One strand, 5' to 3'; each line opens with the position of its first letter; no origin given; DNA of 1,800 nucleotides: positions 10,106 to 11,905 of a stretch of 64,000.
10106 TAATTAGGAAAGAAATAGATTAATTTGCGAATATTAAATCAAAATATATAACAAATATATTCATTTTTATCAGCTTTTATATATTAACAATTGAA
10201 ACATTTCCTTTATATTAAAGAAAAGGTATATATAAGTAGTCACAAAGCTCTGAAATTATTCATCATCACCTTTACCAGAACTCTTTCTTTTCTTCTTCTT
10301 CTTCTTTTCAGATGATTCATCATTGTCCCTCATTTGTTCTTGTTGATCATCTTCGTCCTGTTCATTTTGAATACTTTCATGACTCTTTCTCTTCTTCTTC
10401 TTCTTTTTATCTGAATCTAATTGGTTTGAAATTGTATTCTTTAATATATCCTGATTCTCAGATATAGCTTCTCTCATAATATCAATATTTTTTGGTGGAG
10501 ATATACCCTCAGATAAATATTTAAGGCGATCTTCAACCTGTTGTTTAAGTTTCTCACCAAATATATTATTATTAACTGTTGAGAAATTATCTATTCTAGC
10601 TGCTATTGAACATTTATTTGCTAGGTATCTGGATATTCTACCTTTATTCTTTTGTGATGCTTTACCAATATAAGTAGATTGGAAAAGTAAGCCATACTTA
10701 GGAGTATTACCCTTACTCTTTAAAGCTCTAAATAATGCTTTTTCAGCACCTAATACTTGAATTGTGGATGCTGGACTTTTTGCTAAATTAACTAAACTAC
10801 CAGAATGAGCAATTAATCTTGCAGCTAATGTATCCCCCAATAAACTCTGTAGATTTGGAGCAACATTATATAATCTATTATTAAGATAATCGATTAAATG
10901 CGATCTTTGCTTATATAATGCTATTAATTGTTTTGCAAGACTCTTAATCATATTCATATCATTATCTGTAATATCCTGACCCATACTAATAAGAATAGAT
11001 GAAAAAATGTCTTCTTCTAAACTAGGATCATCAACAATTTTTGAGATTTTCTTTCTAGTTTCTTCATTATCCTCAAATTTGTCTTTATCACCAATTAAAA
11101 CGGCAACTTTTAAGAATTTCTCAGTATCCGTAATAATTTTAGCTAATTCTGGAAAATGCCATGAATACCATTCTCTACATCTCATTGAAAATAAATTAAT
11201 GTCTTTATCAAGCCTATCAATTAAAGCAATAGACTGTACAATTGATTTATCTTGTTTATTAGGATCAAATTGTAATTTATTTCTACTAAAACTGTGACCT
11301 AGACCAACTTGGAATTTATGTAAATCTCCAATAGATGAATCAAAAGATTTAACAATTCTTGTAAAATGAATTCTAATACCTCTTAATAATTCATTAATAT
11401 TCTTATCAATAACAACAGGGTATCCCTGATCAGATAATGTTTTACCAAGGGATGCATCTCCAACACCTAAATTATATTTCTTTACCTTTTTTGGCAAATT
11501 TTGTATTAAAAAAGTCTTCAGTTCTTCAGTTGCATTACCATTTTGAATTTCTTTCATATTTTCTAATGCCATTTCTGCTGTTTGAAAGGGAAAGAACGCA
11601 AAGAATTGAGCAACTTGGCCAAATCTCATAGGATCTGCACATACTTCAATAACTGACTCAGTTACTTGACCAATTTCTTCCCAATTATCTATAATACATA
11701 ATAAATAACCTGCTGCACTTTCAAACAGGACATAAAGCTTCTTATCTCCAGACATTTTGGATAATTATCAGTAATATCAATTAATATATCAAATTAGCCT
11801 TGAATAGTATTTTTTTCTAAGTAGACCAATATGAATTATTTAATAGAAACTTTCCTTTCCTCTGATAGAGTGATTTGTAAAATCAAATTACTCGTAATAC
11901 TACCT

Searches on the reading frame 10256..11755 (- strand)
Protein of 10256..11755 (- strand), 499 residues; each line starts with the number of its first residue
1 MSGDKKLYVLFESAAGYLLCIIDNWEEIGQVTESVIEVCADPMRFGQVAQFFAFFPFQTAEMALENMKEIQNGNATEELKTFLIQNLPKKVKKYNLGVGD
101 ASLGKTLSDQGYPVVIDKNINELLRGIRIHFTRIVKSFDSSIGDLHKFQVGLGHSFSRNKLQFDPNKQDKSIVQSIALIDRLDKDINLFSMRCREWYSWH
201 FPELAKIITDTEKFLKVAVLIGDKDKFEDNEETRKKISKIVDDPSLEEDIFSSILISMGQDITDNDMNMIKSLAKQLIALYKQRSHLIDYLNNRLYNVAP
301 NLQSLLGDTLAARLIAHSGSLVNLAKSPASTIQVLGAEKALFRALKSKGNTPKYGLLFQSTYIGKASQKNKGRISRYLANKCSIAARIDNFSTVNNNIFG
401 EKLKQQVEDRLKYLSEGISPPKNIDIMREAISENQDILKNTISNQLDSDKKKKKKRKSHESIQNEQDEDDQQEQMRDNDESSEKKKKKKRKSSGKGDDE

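Call 35: find_homologous_proteins(query=window:10256-11755:-, max_evalue=1e-150)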
Query window:10256-11755:- (499 aa): 22 proteins with E <= 1e-150 among 8000 candidates.
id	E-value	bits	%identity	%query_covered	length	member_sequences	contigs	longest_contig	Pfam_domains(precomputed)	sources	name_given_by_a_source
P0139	0.0e+0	1087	99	100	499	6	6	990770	PF01798.24,PF08156.19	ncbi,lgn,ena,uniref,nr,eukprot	ncbi:unnamed protein product [Cryptosporidium hominis]|uniref:Nucleolar protein 56 n=1 Tax=Cryptospo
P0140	0.0e+0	1033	94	100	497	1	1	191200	PF01798.24,PF08156.19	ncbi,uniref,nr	ncbi:SIK1 nucleolar Nop56 [Cryptosporidium sp. chipmunk genotype I]|uniref:SIK1 nucleolar Nop56 n=1 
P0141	0.0e+0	1023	93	100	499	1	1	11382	PF01798.24,PF08156.19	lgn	-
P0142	0.0e+0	1014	93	96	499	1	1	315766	PF01798.24,PF08156.19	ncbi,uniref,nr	ncbi:uncharacterized protein cubi_00421 [Cryptosporidium ubiquitum]|uniref:Nucleolar protein 56 n=1 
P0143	1.3e-283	959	92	89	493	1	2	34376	PF01798.24,PF08156.19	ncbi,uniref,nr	ncbi:SIK1 nucleolar protein Nop56 [Cryptosporidium canis]|uniref:Nucleolar protein 56 n=1 Tax=Crypto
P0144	2.9e-283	958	92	89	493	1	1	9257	PF01798.24,PF08156.19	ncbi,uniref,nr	ncbi:SIK1 nucleolar protein Nop56 [Cryptosporidium canis]|uniref:Nucleolar protein 56 n=1 Tax=Crypto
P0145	2.5e-278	941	87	97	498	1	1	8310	PF01798.24,PF08156.19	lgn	-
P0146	4.6e-267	904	90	88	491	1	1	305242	PF01798.24,PF08156.19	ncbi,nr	ncbi:putative nucleolar protein Nop56 [Cryptosporidium felis]|nr:putative nucleolar protein Nop56 [C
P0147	5.1e-252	855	79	97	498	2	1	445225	PF01798.24,PF08156.19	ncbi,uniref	ncbi:hypothetical protein RS030_4599 [Cryptosporidium xiaoi]|uniref:Nucleolar protein 56 n=1 Tax=Cry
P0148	2.4e-250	849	81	94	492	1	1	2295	PF01798.24,PF08156.19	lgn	-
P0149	8.9e-247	837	82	92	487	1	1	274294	PF01798.24,PF08156.19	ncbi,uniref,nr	ncbi:hypothetical protein FG386_001801 [Cryptosporidium ryanae]|uniref:uncharacterized protein n=1 T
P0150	4.0e-230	783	74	93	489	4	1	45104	PF01798.24,PF08156.19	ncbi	ncbi:putative nucleolar protein Nop56 [Cryptosporidium serpentis]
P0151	1.1e-213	728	47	86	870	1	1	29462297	PF22242.2,PF01798.24,PF08156.19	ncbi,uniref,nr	ncbi:hypothetical protein F2Q70_00013935 [Brassica cretica]|uniref:Nucleolar protein 56 n=1 Tax=Bras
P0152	6.9e-182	624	45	89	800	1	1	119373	PF01798.24,PF08156.19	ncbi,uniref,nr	ncbi:NOP5, N-terminal [Artemisia annua]|uniref:Nucleolar protein 56 n=1 Tax=Artemisia annua TaxID=35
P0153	1.2e-165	570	58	86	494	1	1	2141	PF01798.24,PF08156.19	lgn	-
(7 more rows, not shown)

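Call 36: find_encoding_contigs(protein=P0140, flank=10000, max_places=1)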
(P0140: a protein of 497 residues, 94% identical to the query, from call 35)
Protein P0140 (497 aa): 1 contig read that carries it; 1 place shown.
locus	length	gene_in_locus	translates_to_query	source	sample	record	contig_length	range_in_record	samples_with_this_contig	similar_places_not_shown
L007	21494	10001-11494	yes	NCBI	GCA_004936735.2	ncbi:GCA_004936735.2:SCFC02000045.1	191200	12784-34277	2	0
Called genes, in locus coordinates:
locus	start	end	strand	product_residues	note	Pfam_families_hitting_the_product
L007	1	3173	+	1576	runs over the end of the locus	-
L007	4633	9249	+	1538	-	PF00005:ABC_tran (weak), PF02463:SMC_N (faint), PF00664:ABC_membrane, PF00005:ABC_tran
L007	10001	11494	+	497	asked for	PF08156:NOP5NT, PF01798:Nop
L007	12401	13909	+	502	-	PF03372:Exo_endo_phos, PF06839:Zn_ribbon_GRF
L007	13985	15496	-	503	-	PF00266:Aminotran_5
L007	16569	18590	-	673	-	-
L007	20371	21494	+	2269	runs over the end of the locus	-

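Call 37: find_encoding_contigs(protein=P0142, flank=10000, max_places=1)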
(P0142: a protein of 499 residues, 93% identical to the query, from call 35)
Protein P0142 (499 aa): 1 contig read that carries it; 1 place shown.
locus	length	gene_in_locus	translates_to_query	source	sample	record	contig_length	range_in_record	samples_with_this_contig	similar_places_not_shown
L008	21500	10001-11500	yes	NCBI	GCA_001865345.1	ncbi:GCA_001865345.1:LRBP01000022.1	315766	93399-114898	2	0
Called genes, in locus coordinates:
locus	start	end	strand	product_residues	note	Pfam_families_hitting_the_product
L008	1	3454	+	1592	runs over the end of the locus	PF00005:ABC_tran, PF01926:MMR_HSR1 (faint), PF13191:AAA_16 (faint), PF13401:AAA_22 (faint), PF13555:AAA_29 (faint), PF00664:ABC_membrane, PF00005:ABC_tran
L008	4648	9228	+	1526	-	PF02463:SMC_N (faint), PF00005:ABC_tran (weak), PF00664:ABC_membrane, PF00005:ABC_tran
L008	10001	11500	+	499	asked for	PF08156:NOP5NT, PF01798:Nop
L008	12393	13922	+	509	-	PF03372:Exo_endo_phos, PF06839:Zn_ribbon_GRF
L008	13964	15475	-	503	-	PF00266:Aminotran_5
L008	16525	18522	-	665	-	-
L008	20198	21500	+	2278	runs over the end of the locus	-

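Call 38: find_encoding_contigs(protein=P0147, flank=10000, max_places=1)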
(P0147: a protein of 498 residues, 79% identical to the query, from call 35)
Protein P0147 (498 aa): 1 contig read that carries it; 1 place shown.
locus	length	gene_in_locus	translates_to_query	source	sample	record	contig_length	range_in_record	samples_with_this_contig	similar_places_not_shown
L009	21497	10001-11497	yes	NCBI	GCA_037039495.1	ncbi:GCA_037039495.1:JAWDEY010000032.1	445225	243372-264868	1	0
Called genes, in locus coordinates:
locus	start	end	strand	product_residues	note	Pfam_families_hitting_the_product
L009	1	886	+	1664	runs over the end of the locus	PF00664:ABC_membrane (weak), PF00005:ABC_tran, PF01926:MMR_HSR1 (faint), PF13555:AAA_29 (faint), PF00664:ABC_membrane, PF00005:ABC_tran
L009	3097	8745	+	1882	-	PF00005:ABC_tran (weak), PF00664:ABC_membrane, PF00005:ABC_tran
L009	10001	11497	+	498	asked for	PF08156:NOP5NT, PF01798:Nop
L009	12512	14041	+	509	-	PF03372:Exo_endo_phos, PF06839:Zn_ribbon_GRF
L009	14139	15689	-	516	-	PF00266:Aminotran_5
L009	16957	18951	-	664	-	-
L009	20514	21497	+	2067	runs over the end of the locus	-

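Call 39: find_encoding_contigs(protein=P0150, flank=10000, max_places=1)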
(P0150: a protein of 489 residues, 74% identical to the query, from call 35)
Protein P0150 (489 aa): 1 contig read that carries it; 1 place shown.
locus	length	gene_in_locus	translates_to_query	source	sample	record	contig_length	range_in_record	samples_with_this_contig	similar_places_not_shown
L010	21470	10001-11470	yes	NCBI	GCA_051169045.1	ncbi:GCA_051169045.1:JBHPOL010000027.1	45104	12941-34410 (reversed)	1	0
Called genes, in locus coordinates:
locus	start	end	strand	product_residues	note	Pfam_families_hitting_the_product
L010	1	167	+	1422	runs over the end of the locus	PF00005:ABC_tran, PF13304:AAA_21 (faint), PF13555:AAA_29 (faint), PF00005:ABC_tran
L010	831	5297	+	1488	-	PF13555:AAA_29 (faint), PF00005:ABC_tran, PF01926:MMR_HSR1 (faint), PF00664:ABC_membrane, PF00005:ABC_tran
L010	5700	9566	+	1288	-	PF00005:ABC_tran (weak), PF02463:SMC_N (faint), PF13401:AAA_22 (faint), PF00664:ABC_membrane, PF00005:ABC_tran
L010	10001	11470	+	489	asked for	PF08156:NOP5NT, PF01798:Nop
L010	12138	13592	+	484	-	PF03372:Exo_endo_phos (faint), PF06839:Zn_ribbon_GRF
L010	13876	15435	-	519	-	PF00266:Aminotran_5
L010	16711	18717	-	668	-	-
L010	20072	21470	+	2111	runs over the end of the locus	-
